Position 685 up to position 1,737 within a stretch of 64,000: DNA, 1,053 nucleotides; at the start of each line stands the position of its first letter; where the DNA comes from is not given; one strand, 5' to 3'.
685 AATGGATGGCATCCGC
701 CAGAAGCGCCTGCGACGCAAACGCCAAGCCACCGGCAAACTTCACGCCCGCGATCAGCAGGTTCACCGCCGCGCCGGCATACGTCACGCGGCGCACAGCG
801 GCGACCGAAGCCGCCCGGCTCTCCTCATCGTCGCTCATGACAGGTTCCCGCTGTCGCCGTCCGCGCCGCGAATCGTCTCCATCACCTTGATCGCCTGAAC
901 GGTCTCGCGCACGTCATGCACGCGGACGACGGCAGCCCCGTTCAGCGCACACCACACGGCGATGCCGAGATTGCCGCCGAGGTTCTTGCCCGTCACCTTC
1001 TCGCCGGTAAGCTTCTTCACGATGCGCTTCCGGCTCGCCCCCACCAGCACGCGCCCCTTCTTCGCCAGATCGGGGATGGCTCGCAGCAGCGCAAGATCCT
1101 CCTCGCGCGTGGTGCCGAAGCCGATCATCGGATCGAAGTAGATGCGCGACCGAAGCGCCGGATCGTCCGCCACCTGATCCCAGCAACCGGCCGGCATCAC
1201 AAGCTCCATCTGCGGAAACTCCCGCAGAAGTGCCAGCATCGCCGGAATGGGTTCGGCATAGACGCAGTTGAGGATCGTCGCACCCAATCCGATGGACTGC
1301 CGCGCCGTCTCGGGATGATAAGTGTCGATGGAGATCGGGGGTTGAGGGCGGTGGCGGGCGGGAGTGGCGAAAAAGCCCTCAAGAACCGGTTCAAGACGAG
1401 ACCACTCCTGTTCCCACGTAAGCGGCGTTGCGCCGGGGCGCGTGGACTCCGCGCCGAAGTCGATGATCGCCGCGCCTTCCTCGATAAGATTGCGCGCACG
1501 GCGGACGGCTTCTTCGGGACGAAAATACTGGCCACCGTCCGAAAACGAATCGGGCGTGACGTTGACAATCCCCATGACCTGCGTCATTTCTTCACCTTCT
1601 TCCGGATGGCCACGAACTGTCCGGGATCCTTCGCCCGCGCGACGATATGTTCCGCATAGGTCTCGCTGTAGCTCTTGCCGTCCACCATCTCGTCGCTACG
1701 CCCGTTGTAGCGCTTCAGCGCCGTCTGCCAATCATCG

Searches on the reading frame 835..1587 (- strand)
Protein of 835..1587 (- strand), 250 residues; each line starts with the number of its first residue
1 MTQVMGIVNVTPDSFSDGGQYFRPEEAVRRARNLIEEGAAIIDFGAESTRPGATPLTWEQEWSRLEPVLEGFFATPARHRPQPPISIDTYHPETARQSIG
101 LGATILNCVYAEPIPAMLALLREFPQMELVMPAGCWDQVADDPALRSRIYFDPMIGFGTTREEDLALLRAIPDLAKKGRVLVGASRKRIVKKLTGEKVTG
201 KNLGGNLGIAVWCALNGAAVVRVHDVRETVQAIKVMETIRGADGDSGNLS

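Call 62: search_protein_families(library=pfam, proteins=[window:835-1587:-])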
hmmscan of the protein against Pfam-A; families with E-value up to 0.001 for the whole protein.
window:835-1587:- (250 aa): 1 family
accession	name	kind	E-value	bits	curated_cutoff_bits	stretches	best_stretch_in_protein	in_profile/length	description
PF00809.28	Pterin_bind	-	1e-47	163.3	25.5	2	5-130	1-122/244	Pterin binding enzyme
